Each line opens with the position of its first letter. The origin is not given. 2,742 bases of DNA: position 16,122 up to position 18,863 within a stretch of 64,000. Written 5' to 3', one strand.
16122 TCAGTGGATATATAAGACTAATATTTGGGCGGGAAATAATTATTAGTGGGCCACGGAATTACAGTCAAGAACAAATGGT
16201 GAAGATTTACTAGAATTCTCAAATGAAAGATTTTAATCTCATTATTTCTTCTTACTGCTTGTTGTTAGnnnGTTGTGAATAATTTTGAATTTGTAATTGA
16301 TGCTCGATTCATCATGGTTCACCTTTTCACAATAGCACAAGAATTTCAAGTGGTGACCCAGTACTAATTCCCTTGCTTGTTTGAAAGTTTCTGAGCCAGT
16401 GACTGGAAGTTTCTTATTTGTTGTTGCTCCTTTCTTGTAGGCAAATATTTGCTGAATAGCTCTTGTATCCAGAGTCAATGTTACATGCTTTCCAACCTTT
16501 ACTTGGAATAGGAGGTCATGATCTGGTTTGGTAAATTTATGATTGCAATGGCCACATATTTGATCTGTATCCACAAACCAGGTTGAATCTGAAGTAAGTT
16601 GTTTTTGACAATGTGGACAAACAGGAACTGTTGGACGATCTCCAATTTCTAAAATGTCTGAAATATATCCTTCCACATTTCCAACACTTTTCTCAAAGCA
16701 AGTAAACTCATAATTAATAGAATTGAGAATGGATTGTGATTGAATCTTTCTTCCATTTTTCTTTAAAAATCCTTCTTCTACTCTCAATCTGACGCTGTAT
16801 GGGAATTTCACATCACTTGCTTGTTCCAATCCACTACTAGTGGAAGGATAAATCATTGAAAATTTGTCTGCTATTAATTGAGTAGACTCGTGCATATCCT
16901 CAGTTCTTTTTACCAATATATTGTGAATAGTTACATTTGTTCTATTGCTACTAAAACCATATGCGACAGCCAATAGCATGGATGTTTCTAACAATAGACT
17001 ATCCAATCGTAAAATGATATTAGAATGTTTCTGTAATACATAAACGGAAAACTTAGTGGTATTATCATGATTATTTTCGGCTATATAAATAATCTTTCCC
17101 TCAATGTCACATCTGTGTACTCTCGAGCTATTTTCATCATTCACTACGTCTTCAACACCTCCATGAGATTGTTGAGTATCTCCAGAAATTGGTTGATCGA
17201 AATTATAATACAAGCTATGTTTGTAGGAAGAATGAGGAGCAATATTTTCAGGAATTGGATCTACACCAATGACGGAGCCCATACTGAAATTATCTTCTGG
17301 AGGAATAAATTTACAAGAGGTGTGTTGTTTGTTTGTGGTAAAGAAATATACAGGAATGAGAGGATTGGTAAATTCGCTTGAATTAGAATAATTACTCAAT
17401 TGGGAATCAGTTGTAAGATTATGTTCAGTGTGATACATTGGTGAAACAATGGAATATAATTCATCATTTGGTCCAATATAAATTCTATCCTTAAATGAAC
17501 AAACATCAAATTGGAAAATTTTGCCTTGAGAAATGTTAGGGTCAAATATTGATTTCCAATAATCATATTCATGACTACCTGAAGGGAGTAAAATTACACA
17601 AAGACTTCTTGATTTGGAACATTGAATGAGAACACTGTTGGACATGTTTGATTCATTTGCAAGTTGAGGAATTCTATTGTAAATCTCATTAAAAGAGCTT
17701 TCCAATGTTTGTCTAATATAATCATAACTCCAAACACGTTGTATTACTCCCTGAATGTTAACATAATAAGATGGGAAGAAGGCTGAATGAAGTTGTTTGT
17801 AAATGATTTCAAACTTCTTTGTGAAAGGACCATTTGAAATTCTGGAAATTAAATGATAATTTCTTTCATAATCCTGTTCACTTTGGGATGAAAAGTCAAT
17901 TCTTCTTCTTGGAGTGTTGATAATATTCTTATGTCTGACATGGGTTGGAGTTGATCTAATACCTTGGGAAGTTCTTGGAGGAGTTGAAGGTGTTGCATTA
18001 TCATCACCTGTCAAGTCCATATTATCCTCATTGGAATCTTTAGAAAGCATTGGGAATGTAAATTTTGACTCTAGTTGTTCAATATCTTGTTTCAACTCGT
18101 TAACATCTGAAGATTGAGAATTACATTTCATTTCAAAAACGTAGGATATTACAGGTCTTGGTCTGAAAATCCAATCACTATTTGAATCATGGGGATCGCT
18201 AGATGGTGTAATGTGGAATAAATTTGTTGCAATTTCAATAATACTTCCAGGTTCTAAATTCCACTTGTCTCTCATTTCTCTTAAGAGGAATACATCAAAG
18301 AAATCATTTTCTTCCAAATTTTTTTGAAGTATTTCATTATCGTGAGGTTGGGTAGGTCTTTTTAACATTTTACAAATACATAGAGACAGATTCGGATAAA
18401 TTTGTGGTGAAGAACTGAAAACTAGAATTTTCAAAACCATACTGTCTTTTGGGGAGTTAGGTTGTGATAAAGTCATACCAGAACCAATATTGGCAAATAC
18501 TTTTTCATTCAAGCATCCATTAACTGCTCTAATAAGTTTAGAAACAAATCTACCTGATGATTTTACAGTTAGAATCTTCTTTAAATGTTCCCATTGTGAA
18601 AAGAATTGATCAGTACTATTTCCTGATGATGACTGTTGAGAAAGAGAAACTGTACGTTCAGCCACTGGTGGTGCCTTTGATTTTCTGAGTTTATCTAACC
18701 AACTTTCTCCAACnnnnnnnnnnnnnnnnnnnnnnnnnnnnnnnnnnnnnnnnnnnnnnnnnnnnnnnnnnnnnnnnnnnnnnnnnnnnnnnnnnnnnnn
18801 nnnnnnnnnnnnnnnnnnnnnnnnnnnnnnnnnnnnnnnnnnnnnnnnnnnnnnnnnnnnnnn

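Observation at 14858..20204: RAD51 paralog adjacent to a 1311-aa protein with an RPA70 DBD-C-like OB/zinc-ribbon C-terminus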

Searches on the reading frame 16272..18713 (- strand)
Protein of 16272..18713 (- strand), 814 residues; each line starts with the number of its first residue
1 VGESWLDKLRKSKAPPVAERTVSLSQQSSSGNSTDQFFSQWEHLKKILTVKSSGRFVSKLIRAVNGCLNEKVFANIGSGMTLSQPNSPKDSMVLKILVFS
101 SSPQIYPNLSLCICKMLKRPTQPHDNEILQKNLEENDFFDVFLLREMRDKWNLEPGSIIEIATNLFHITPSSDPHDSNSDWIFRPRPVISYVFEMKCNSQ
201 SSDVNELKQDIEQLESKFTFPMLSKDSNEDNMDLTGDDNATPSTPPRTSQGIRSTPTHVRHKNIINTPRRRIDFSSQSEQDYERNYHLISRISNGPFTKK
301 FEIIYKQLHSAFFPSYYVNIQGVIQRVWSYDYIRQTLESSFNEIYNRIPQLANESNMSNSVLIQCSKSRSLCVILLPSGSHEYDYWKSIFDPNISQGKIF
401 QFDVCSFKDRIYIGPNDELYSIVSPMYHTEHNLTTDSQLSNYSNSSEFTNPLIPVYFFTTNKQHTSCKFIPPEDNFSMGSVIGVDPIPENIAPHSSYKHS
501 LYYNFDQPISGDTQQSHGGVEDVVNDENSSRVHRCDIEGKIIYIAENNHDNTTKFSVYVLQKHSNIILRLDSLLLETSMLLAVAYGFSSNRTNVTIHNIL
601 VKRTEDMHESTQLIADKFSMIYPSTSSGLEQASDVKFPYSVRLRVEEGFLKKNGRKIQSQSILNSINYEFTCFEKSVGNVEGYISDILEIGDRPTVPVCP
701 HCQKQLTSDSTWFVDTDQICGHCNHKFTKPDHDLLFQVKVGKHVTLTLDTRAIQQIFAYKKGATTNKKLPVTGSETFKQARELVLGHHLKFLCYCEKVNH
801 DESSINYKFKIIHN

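Call 24: predict_structure(alignment_id=A2)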
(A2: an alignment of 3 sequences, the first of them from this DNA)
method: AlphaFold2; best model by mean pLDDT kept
length: 814 residues; sequences in the alignment: 3
mean_pLDDT: 34.1   pTM: 0.25
mean pLDDT of the five models: 34.1, 32.3, 31.9, 31.3, 30.1
residues with pLDDT >= 90: 0; 70-90: 0; 50-70: 72; < 50: 742
segments of 3 or more residues with pLDDT < 50: 1-648, 650-653, 669-679, 691-701, 703-732, 741-743, 757-776, 798-807, 811-814
pLDDT, mean of each block of 10 residues (from residue 1): 34 30 28 31 34 32 33 30 30 41 37 41 40 39 40 41 33 33 27 31 44 37 29 30 25 24 23 27 28 29 28 23 24 32 32 29 27 29 33 27 26 29 24 27 27 27 25 25 25 23 22 24 27 26 30 31 28 31 34 29 29 27 28 33 45 55 54 46 63 41 45 45 42 56 54 49 37 48 61 50 46 42
secondary structure, 60 per line:
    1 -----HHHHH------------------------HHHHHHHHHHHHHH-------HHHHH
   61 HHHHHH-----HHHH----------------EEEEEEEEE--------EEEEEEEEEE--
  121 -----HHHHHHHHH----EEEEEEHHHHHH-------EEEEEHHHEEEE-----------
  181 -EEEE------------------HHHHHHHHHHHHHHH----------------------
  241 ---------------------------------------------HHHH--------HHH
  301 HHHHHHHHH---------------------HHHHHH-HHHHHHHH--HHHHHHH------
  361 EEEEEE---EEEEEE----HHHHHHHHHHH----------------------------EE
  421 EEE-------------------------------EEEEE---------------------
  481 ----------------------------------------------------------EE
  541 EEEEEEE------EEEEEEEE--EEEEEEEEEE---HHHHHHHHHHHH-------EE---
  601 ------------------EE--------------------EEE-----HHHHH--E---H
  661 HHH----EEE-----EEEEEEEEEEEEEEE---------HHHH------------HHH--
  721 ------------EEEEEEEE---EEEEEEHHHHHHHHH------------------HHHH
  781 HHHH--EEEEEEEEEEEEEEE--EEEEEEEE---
elements in order (helices of 4 or more, strands of 3 or more residues): H6-10 H35-48 H56-66 H72-75 E92-100 E109-118 H126-134 E139-144 H145-150 E158-162 E166-169 E182-185 H204-218 H286-289 H298-309 H331-336 H338-345 H348-354 E361-366 E370-375 H380-390 E419-423 E455-459 E539-547 E554-561 E564-573 H577-588 E641-643 H649-653 H660-663 E668-670 E676-690 H700-703 E733-740 E744-749 H750-758 H777-784 E787-801 E804-811

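Call 25: search_protein_representatives(alignment_id=A2)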
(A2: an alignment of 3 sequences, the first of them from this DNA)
Query: 3 sequences, 795 profile positions. Proteins with E-value up to 0.001 (for the whole library): 7; up to 1e-10: 5; up to 1e-30: 5. The best 7 are listed.
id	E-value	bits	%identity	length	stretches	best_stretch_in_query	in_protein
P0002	0.0e+00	1475.8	-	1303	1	1-793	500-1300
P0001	0.0e+00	1427.9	-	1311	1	2-792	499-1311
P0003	0.0e+00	1234.1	-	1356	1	1-795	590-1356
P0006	7.1e-282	953.7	-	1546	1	1-778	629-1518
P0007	3.4e-55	204.0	-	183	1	618-791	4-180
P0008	7.8e-09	50.7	-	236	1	653-783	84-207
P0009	2.6e-04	35.7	-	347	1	82-384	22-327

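Call 32: find_encoding_contigs(protein=P0008, flank=10000, max_places=3)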
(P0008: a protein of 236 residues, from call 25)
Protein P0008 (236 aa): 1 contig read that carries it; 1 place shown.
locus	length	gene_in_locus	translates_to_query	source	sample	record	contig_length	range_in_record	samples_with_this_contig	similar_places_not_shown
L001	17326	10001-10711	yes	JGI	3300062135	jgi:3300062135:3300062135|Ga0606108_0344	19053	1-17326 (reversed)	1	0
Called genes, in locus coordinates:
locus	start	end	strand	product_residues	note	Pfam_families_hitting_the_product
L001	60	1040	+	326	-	PF03009:GDPD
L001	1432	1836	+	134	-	PF00933:Glyco_hydro_3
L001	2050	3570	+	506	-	PF01915:Glyco_hydro_3_C, PF14310:Fn3-like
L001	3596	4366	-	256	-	PF05719:GPP34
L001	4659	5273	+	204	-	PF02078:Synapsin, PF02750:Synapsin_C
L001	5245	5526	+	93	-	PF02750:Synapsin_C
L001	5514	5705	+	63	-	PF02750:Synapsin_C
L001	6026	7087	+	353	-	-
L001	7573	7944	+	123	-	-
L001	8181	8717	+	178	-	-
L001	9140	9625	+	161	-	-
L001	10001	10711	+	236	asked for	-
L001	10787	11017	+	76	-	-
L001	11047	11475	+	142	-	-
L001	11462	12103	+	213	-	-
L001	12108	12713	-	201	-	-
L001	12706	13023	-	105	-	-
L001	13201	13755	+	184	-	-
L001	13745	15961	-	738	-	PF17207:MCM_OB, PF00493:MCM, PF07728:AAA_5 (faint), PF01078:Mg_chelatase (weak), PF17855:MCM_lid, PF24901:WHD_MCM7 (weak)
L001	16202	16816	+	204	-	-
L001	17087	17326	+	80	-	?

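Call 51: search_protein_families(library=pfam, proteins=[P0006, P0009], max_evalue=10)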
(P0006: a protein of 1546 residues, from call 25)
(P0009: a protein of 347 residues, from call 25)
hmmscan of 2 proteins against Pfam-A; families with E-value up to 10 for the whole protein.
P0006 (1546 aa): 1 family
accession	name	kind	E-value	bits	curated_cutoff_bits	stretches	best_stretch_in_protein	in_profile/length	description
PF00320.33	GATA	-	0.18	11.9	26.8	1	1426-1447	10-32/36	GATA zinc finger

P0009 (347 aa): 0 families

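Call 55: find_encoding_contigs(protein=P0009, flank=10000, max_places=3)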
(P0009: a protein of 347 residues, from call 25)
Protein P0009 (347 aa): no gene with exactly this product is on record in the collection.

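Call 56: find_encoding_contigs(protein=P0006, flank=10000, max_places=3)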
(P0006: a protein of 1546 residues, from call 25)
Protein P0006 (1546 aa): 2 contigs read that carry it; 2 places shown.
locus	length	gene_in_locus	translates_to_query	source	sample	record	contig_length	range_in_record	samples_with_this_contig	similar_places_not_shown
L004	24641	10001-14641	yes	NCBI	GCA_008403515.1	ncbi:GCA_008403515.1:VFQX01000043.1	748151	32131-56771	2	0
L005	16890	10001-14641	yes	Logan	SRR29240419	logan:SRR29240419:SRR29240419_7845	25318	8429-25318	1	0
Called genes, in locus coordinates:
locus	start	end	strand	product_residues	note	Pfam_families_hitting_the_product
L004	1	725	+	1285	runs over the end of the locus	PF02518:HATPase_c (weak), PF13589:HATPase_c_3, PF00183:HSP90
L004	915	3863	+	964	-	PF24814:WD40_Prp19, PF24807:WD40_CDC20-Fz, PF25173:Beta-prop_WDR3_1st, PF25174:Beta-prop_THOC3, PF25391:WD40_Gbeta, PF25175:Beta-prop_WDR5, PF23381:Beta-prop_IFT122_1st, PF25175:Beta-prop_WDR5, +10 more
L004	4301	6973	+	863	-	-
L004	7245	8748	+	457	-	-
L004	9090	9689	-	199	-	-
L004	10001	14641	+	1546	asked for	-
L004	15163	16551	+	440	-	PF00005:ABC_tran, PF02463:SMC_N (faint), PF13304:AAA_21 (faint)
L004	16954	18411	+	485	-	PF00091:Tubulin, PF03953:Tubulin_C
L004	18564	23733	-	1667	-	PF01764:Lipase_3, PF07974:EGF_2 (faint), PF25024:EGF_TEN (faint), PF25390:WD40_RLD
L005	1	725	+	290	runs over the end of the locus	-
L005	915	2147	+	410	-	-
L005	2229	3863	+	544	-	PF23381:Beta-prop_IFT122_1st, PF24807:WD40_CDC20-Fz (weak), PF24814:WD40_Prp19, PF25172:Beta-prop_WDR3_2nd (weak), PF25173:Beta-prop_WDR3_1st, PF25174:Beta-prop_THOC3, PF25175:Beta-prop_WDR5, PF25175:Beta-prop_WDR5, +11 more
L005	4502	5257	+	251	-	-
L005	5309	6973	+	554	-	-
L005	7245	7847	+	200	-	-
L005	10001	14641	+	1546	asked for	-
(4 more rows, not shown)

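Call 79: find_related_loci(query=A2, collection=metagenome_contigs, flank=6000)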
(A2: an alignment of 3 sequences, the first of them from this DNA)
Query A2 (814 aa) in metagenome_contigs; peptide patterns used: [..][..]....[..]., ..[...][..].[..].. (x = any residue, [..] = any of these).
444 stretches matched a pattern, but none encodes a relative of the query by tblastn (E <= 1e-3).

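Call 83: list_cluster_members(proteins=[L001:13745-15961:-, L001:2050-3570:+, L001:3596-4366:-, L001:60-1040:+, P0007, P0009])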
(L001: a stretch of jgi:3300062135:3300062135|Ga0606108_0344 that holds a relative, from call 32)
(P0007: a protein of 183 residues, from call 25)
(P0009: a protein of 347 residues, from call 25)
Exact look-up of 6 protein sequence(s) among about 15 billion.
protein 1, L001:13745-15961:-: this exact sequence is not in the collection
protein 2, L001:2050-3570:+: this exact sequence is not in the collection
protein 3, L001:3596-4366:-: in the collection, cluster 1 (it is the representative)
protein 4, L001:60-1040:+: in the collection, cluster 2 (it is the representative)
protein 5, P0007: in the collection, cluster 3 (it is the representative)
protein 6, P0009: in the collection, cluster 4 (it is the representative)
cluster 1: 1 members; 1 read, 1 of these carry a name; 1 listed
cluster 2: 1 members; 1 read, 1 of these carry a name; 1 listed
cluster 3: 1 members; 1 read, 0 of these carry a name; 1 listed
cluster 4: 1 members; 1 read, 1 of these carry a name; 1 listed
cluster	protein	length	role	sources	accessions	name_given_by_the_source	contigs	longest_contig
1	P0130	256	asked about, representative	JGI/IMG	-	uncharacterized protein (UPF0335 family)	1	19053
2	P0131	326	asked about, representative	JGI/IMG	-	glycerophosphoryl diester phosphodiesterase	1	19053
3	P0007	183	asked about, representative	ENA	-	-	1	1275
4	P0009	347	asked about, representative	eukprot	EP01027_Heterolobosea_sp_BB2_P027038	GEZU01042226.1.p1 GENE.GEZU01042226.1~~GEZU01042226.1.p1 ORF type:complete len:348 ...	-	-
